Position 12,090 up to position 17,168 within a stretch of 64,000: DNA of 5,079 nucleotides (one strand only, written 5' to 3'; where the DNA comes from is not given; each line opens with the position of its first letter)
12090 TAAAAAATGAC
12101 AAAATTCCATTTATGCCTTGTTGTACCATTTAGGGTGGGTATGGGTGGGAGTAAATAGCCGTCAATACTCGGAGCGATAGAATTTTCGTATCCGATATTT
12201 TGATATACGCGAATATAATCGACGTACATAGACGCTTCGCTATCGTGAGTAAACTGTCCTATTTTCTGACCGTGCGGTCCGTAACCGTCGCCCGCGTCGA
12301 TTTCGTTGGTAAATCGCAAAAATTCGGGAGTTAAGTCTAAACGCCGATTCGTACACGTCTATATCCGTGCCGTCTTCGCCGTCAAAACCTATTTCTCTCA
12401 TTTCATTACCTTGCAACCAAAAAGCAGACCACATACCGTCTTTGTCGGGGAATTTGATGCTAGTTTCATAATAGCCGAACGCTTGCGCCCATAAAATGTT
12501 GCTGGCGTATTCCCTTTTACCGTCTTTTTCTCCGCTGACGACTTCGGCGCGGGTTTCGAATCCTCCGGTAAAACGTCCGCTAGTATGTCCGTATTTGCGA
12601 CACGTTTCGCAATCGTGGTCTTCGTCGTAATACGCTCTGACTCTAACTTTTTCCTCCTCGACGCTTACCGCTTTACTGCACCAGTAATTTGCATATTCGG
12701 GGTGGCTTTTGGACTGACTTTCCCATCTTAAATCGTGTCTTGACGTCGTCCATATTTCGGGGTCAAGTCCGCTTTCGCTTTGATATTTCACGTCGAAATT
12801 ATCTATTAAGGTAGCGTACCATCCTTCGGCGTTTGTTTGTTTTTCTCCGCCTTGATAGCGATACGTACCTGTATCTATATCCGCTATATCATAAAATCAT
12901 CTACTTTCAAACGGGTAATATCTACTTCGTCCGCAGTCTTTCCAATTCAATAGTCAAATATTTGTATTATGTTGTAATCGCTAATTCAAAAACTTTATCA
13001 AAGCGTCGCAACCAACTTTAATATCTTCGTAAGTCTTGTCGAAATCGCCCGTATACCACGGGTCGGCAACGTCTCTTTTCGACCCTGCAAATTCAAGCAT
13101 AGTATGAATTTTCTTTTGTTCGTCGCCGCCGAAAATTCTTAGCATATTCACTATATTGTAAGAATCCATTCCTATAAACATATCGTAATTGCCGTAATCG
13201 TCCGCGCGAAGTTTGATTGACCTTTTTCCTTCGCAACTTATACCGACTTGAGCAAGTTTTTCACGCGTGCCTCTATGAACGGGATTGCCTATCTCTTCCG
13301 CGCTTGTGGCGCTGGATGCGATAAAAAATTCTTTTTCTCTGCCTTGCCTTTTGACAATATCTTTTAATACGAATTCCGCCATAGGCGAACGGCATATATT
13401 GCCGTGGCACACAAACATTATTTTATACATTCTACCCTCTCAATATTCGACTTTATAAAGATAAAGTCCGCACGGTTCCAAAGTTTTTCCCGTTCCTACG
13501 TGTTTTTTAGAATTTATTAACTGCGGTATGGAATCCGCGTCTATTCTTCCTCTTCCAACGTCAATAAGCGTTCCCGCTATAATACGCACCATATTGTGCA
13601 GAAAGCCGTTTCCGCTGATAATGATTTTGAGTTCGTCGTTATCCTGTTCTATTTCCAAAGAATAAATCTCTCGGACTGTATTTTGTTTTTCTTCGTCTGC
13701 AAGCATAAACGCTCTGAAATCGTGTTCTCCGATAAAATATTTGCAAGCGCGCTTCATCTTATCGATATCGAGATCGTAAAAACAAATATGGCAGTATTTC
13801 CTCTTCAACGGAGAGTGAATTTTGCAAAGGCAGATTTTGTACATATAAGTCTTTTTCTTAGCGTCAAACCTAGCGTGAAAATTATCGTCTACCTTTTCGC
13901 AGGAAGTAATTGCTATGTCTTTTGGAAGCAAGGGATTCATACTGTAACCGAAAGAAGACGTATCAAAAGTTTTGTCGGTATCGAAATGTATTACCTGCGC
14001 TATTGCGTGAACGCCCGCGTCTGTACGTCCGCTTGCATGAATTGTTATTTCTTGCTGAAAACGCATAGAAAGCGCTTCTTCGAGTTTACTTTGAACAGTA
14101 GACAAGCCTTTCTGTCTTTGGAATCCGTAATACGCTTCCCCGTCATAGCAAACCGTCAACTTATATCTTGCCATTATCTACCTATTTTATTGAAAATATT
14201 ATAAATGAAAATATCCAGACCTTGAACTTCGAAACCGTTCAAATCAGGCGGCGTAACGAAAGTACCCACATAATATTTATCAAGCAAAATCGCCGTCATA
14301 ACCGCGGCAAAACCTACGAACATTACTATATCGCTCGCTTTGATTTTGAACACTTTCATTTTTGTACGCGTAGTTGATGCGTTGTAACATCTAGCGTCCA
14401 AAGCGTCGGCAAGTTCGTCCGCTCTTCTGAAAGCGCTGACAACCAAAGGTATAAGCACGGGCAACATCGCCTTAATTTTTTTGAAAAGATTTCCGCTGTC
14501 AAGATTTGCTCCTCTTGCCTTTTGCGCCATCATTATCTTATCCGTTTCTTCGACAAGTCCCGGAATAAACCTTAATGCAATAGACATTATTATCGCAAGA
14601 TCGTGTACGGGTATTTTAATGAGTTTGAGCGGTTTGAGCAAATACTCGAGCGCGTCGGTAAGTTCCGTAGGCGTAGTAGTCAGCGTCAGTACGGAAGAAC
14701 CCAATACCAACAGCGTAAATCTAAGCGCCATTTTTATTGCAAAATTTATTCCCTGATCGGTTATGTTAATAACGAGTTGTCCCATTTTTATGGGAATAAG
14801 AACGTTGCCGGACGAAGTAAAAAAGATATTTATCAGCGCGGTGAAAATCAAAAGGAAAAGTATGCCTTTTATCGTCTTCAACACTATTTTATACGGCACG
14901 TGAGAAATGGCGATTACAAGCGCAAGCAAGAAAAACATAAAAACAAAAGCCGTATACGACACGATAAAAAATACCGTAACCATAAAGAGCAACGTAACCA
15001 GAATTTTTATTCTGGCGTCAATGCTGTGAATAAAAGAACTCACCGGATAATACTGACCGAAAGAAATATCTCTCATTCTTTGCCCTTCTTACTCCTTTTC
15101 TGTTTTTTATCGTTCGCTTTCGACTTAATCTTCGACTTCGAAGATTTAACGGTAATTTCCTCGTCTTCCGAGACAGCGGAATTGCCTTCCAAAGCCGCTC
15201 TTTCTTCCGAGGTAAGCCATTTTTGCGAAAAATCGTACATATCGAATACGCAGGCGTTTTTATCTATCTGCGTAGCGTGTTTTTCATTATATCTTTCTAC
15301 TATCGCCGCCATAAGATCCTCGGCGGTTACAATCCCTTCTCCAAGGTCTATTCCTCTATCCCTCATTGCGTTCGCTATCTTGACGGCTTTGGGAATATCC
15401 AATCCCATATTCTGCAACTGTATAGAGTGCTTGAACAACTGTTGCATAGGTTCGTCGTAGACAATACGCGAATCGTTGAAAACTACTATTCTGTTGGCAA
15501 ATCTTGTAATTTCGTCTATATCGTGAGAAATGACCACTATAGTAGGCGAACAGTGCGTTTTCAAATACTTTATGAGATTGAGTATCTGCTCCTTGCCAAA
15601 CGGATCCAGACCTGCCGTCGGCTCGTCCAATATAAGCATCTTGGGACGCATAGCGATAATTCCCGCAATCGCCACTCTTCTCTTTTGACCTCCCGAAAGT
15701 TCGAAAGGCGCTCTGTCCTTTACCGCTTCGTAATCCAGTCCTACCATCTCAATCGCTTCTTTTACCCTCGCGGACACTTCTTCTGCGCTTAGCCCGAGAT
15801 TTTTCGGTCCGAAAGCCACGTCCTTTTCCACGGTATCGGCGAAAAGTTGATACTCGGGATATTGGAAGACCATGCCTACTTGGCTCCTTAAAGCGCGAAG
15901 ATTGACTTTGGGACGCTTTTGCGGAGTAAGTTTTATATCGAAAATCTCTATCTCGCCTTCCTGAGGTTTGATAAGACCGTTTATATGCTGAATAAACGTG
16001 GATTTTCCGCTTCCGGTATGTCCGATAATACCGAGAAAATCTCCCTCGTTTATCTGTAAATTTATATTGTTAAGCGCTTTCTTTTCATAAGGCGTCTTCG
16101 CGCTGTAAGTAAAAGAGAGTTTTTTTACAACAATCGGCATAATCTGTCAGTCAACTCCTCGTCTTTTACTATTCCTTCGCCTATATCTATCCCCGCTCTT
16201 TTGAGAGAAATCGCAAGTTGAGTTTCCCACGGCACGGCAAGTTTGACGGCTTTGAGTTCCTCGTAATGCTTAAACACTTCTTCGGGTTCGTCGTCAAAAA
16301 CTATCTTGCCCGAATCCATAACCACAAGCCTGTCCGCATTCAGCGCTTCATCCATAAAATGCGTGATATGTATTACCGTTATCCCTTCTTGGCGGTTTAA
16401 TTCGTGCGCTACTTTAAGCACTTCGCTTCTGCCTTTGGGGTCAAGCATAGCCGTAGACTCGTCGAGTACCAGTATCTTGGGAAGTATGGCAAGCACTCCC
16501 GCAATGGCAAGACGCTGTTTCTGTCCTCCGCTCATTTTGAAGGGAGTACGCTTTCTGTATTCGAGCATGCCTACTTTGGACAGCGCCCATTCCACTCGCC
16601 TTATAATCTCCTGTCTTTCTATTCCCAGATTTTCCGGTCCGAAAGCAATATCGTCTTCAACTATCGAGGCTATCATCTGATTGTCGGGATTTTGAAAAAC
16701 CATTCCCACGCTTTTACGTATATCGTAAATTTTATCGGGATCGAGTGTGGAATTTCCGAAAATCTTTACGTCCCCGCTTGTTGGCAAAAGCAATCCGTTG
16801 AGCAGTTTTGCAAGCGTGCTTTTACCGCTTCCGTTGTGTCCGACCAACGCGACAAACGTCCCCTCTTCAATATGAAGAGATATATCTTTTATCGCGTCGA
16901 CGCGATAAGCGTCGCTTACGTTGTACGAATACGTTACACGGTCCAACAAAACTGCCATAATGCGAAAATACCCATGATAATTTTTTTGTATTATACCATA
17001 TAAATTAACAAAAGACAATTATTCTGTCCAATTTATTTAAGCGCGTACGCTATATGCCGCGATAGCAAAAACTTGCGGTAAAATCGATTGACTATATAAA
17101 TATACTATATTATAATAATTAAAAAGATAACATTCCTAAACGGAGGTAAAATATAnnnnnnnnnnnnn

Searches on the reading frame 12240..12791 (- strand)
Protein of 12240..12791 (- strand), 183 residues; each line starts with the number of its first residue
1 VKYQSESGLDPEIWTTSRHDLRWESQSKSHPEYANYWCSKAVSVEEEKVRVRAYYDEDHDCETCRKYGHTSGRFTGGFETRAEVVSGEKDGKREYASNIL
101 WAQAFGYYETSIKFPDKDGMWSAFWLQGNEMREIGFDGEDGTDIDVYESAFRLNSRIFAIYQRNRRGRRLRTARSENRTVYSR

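Call 13: search_protein_families(library=pfam, proteins=[window:12240-12791:-], max_evalue=0.01)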
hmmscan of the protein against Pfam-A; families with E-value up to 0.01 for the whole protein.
window:12240-12791:- (183 aa): 1 family
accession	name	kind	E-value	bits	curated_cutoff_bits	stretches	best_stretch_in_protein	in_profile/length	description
PF00722.28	Glyco_hydro_16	-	0.00018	21.5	22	1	103-136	40-75/175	Glycosyl hydrolases family 16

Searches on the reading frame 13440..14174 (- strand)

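Call 14: search_protein_families(library=pfam, proteins=[window:13440-14174:-], max_evalue=0.01)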
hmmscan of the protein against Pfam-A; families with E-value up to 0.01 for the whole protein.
window:13440-14174:- (244 aa): 1 family
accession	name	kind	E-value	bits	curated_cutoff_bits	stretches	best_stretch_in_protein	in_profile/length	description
PF01416.25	PseudoU_synth_1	-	2.5e-46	157.1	23.3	2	143-244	1-107/108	tRNA pseudouridine synthase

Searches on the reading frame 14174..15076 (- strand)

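Call 14: search_protein_families(library=pfam, proteins=[window:14174-15076:-], max_evalue=0.01)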
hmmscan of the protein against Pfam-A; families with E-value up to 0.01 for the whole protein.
window:14174-15076:- (300 aa): 1 family
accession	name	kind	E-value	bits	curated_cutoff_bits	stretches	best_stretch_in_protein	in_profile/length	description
PF02361.21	CbiQ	-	4.4e-43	147.9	25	1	13-237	2-213/216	Cobalt transport protein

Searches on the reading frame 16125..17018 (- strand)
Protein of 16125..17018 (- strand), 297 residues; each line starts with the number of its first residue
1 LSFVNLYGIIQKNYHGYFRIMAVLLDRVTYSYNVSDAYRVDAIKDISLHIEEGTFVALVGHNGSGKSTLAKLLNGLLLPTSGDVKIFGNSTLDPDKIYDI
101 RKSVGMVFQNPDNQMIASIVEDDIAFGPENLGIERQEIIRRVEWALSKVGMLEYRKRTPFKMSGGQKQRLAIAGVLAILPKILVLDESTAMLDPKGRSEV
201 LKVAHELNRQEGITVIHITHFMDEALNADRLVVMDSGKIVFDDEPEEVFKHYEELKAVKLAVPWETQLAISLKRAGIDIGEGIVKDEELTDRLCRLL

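Call 14: search_protein_families(library=pfam, proteins=[window:16125-17018:-], max_evalue=0.01)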
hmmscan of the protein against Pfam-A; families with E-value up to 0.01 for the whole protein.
window:16125-17018:- (297 aa): 9 families
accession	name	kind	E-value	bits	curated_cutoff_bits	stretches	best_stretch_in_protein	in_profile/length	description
PF00005.33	ABC_tran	-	5.1e-33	115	25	1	44-190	2-137/137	ABC transporter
PF02463.25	SMC_N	-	1e-08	35.3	40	1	161-232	136-209/220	RecF/RecN/SMC N terminal domain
PF13304.12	AAA_21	-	1.3e-07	32.4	27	1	55-94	1-57/304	AAA domain, putative AbiEii toxin, Type IV TA system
PF13175.12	AAA_15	-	0.0003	21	32.1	1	43-80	14-50/374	AAA ATPase domain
PF13555.12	AAA_29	-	0.00038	20.6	27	1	44-81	15-50/61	P-loop containing region of AAA domain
PF13481.12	AAA_25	-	0.005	16.9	27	0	48-70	28-50/195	AAA domain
PF13401.12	AAA_22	-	0.006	17.3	27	0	52-80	4-32/130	AAA domain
PF03193.22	RsgA_GTPase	-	0.006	16.9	30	1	27-75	81-128/174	RsgA GTPase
PF20720.3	nSTAND3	-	0.0095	16.1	27.2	0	42-74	6-38/155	Novel STAND NTPase 3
